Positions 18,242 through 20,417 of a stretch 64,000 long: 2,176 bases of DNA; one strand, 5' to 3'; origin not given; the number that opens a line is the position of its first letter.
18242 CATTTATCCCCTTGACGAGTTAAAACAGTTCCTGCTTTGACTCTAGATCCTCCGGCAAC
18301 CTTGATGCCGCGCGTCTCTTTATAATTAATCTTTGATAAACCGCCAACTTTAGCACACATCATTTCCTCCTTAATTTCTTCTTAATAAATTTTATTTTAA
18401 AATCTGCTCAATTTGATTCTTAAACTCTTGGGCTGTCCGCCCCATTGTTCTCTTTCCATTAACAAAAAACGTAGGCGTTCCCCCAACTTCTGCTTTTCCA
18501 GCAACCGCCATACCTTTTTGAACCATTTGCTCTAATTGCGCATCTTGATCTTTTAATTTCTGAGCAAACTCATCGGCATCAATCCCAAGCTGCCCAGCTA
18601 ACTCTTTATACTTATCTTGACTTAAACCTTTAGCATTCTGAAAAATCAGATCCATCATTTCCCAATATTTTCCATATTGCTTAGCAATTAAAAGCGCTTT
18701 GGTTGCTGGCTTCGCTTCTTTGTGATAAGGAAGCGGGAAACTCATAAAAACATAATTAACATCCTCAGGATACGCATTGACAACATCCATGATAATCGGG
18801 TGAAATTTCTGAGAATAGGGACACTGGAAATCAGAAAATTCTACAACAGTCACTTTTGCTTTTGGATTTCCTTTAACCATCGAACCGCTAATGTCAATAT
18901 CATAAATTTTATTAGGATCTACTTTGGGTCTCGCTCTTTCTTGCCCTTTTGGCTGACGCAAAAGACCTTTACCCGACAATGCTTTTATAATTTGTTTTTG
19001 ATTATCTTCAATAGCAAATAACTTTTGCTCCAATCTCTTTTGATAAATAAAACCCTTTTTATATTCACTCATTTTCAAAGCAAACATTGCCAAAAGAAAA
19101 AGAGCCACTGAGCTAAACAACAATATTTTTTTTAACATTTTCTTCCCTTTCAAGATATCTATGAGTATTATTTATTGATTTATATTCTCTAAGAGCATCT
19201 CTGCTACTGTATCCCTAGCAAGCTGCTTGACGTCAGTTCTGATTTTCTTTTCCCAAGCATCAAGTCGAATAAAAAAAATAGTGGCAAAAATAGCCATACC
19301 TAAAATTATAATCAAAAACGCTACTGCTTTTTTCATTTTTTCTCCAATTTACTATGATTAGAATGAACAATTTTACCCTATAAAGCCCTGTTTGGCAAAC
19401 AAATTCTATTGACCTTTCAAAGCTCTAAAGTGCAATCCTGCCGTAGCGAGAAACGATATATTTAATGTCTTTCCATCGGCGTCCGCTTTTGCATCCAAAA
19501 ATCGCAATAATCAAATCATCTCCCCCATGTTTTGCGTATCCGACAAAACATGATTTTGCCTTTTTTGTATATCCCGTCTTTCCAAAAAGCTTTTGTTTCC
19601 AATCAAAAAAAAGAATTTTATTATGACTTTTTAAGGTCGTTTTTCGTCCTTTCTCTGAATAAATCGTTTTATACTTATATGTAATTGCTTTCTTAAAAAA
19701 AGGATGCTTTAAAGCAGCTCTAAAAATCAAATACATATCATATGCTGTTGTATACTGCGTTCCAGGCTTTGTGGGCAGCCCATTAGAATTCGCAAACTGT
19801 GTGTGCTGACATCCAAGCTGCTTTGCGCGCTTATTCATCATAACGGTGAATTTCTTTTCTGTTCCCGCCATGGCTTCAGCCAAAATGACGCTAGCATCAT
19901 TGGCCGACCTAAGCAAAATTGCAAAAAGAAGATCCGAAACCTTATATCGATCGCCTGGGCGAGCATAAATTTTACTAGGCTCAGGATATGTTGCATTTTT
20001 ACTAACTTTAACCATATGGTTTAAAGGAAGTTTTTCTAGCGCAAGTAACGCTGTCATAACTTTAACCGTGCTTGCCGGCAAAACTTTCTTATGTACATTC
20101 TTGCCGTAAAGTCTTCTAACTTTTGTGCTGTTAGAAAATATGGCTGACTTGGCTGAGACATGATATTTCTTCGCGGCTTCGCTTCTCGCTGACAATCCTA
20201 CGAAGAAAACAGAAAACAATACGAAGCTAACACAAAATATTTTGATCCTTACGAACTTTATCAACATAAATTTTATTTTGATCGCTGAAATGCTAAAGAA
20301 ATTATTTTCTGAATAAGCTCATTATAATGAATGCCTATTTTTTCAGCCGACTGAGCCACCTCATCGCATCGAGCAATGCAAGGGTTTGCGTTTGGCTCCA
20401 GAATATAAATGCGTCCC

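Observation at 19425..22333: Zn-metallopeptidase / Ddl-family ATP-grasp ligase / DD-carboxypeptidase three-gene cassette divergent from uppP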

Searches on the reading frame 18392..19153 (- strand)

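Call 3: search_protein_families(library=pfam, proteins=[window:18392-19153:-], max_evalue=0.01)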
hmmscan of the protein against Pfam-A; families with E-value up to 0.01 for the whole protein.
window:18392-19153:- (253 aa): 4 families
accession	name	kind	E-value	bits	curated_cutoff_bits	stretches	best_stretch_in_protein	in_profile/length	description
PF13462.12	Thioredoxin_4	-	1.4e-25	90.8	23.2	1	90-249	4-164/165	Thioredoxin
PF01323.26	DSBA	-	8.1e-16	58.8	25.6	1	102-244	1-185/191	DSBA-like thioredoxin domain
PF13098.12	Thioredoxin_2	-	1.5e-05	25.7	27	1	98-235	4-85/104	Thioredoxin-like domain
PF00085.26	Thioredoxin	-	0.0066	16.9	23.5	0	99-134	18-53/103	Thioredoxin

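Call 4: search_protein_families(library=ncbifam, proteins=[window:18392-19153:-], max_evalue=0.01)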
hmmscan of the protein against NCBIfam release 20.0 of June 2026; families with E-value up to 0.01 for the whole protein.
window:18392-19153:- (253 aa): 3 families
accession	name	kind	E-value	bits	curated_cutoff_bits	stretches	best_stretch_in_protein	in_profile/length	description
NF041057.1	Rcas_1661_fam_Se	equivalog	1e-15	58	190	1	86-247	76-243/247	Rcas_1661 family thioredoxin-like (seleno)lipoprotein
NF047695.1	ThlDiSintDsbAHaem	equivalog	1e-06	28.3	290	1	93-237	32-179/206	thiol:disulfide interchange protein DsbA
NF008657.0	PRK11657.1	equivalog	0.0018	17.5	124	1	85-227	103-221/251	thiol:disulfide interchange protein DsbG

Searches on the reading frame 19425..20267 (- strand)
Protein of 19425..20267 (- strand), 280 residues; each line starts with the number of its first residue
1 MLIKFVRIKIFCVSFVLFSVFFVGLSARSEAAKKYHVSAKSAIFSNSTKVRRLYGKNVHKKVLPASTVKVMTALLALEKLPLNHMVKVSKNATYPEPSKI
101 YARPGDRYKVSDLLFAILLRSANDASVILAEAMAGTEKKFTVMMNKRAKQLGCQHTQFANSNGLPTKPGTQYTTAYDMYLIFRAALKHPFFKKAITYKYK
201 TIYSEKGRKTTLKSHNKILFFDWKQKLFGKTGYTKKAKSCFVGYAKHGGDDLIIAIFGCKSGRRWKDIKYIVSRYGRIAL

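Call 3: search_protein_families(library=pfam, proteins=[window:19425-20267:-], max_evalue=0.01)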
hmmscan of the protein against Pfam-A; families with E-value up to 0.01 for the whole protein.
window:19425-20267:- (280 aa): 4 families
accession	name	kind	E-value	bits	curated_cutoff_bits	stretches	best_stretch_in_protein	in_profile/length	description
PF00768.25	Peptidase_S11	-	2.1e-47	162.1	27.6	1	31-260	4-238/239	D-alanyl-D-alanine carboxypeptidase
PF13354.11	Beta-lactamase2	-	6.2e-08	32.7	22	1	53-186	12-147/214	Beta-lactamase enzyme family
PF00905.27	Transpeptidase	-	5.9e-05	22.9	22.1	1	39-134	17-115/299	Penicillin binding protein transpeptidase domain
PF02113.21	Peptidase_S13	-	0.00078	18.7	22.8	1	44-84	23-63/444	D-Ala-D-Ala carboxypeptidase 3 (S13) family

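Call 4: search_protein_families(library=ncbifam, proteins=[window:19425-20267:-], max_evalue=0.01)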
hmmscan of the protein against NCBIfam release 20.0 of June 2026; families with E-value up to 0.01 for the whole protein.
window:19425-20267:- (280 aa): 11 families
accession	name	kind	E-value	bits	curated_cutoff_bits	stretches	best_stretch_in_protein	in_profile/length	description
NF008668.0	PRK11669.1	equivalog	2.3e-23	82.8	294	1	10-242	9-246/316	D-alanyl-D-alanine endopeptidase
NF007445.0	PRK10001.1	equivalog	2.5e-23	82.5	765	1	13-263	13-268/400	serine-type D-Ala-D-Ala carboxypeptidase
NF008489.0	PRK11397.1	equivalog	3.5e-22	78.7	610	1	29-263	27-266/389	serine-type D-Ala-D-Ala carboxypeptidase DacD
NF038273.1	strep_PBP3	exception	8.7e-22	77.7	490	1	16-167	8-164/407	D-alanyl-D-alanine carboxypeptidase PBP3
NF038258.2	PBP4_Staph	exception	2.6e-21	75.9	500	1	47-167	48-177/366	penicillin-binding protein PBP4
NF000471.1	vanY_of_D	exception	3.1e-21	76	625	1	35-271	95-347/354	transpeptidase-like D-Ala-D-Ala carboxypeptidase VanY-D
NF008059.0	PRK10793.1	equivalog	4e-21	75.2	694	1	43-261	50-273/403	D-alanyl-D-alanine carboxypeptidase DacA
NF000463.2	blaOXA_Campylobacter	exception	0.00036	20.2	390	0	14-79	7-72/248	class D beta-lactamase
NF033386.1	blaARL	exception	0.00053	19.5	620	1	9-138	2-138/282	ARL family class A beta-lactamase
NF033103.1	bla_class_A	equivalog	0.002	17.4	200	1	51-267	23-241/257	class A beta-lactamase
NF012161.0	bla_class_D_main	equivalog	0.0033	16.8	250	0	56-81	31-56/236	class D beta-lactamase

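Call 61: search_protein_families(library=padloc, proteins=[window:19425-20267:-], max_evalue=0.01)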
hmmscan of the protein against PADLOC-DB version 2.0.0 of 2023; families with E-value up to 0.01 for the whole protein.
window:19425-20267:- (280 aa): 0 families
